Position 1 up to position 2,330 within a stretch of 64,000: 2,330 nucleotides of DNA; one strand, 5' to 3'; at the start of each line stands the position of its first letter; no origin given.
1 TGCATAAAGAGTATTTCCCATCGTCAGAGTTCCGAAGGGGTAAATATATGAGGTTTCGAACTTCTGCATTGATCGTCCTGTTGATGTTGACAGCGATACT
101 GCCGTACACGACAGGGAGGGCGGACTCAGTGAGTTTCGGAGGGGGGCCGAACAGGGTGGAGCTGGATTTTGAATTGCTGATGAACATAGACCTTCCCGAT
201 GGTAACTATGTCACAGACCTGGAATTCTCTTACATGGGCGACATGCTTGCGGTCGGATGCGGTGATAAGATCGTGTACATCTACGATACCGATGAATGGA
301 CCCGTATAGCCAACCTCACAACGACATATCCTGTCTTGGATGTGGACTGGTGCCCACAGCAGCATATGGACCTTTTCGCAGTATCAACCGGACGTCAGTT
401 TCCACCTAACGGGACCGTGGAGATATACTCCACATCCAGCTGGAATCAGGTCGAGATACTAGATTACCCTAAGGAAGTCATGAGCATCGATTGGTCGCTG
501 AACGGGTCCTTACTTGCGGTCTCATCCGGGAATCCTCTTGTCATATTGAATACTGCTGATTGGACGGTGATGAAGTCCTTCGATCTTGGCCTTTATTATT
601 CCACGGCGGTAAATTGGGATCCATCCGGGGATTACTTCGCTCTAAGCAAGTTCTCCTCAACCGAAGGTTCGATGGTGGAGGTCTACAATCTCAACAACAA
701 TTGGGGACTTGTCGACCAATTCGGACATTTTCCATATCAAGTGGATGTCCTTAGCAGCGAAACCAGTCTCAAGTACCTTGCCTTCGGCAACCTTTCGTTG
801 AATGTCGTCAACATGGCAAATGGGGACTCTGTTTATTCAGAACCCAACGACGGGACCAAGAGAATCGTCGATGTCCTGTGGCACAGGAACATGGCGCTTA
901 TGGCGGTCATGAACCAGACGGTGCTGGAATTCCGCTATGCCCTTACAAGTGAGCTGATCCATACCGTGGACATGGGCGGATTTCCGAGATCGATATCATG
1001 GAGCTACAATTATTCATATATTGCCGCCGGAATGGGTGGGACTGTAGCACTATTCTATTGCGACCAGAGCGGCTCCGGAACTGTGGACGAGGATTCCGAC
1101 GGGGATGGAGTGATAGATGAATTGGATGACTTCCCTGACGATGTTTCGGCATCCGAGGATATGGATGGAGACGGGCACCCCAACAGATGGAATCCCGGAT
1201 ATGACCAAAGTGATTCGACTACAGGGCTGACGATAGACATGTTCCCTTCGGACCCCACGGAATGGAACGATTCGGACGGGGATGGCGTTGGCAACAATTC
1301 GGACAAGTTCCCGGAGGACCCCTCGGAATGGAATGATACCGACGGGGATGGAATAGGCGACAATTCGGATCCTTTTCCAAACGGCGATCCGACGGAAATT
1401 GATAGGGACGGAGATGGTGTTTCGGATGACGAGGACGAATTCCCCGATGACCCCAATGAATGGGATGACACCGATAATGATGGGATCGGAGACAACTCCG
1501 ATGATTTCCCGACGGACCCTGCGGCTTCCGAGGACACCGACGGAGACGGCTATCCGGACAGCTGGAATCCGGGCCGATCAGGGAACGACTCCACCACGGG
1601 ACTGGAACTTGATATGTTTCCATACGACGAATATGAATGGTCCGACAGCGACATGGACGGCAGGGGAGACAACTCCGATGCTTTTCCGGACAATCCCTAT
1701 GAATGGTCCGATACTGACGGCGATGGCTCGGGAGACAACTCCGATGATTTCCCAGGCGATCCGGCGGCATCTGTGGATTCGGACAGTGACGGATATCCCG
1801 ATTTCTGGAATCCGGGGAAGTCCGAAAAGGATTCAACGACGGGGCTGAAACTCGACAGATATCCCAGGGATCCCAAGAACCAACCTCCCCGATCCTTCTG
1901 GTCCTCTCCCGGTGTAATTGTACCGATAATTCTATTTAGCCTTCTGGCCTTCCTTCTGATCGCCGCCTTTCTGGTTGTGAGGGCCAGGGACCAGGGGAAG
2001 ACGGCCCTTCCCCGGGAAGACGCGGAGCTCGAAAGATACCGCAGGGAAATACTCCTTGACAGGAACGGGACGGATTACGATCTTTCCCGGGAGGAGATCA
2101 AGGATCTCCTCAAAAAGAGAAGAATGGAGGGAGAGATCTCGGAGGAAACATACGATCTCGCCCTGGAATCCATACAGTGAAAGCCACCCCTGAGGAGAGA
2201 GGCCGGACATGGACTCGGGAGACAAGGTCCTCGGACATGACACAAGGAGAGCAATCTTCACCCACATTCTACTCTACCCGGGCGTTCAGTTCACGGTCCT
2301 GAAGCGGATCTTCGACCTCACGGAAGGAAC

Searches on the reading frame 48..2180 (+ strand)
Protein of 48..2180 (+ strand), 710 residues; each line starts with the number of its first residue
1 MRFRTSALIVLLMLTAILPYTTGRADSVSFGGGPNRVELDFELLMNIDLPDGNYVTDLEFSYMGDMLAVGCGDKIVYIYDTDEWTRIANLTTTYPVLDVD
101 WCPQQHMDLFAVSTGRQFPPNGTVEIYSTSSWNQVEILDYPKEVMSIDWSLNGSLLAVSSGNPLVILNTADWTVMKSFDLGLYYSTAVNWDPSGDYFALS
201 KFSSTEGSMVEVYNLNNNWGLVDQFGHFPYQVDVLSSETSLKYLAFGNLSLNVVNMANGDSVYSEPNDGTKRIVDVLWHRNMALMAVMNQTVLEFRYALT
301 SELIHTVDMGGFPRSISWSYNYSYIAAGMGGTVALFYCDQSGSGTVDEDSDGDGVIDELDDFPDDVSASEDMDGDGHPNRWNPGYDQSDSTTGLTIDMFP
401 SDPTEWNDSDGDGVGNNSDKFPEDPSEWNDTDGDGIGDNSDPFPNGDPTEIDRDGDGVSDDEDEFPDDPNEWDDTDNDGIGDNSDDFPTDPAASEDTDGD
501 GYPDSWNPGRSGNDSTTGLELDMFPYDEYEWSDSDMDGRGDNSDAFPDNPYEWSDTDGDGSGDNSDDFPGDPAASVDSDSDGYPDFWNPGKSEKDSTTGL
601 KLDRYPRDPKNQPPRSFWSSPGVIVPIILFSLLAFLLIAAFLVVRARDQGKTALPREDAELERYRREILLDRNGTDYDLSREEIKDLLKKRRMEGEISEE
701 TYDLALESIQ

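Call 85: search_protein_families(library=pfam, proteins=[window:48-2180:+], max_evalue=0.00001)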
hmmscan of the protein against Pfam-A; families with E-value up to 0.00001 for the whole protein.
window:48-2180:+ (710 aa): 7 families
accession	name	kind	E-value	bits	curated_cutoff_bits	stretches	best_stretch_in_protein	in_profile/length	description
PF25174.1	Beta-prop_THOC3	-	1.4e-18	67.3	305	2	122-286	110-270/272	THOC3 beta-propeller domain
PF23414.1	Beta-prop_EML_2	-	1.5e-13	51.2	90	0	53-103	82-134/266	Echinoderm microtubule-associated protein second beta-propeller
PF12894.13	ANAPC4_WD40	-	1e-09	38.9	22.9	0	52-102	38-89/91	Anaphase-promoting complex subunit 4 WD40 domain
PF24814.1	WD40_Prp19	-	4.1e-09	36.3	320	0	44-107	212-274/281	Prp19 WD40 domain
PF24807.1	WD40_CDC20-Fz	-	5.9e-09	36.1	200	1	54-161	137-241/292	CDC20/Fizzy WD40 domain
PF00400.38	WD40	-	1.1e-08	35.6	27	0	54-80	13-39/39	WD domain, G-beta repeat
PF24817.1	WD40_WDHD1_1st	-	2e-08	34.2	109.9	1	54-218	88-254/291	WDHD1 first WD40 domain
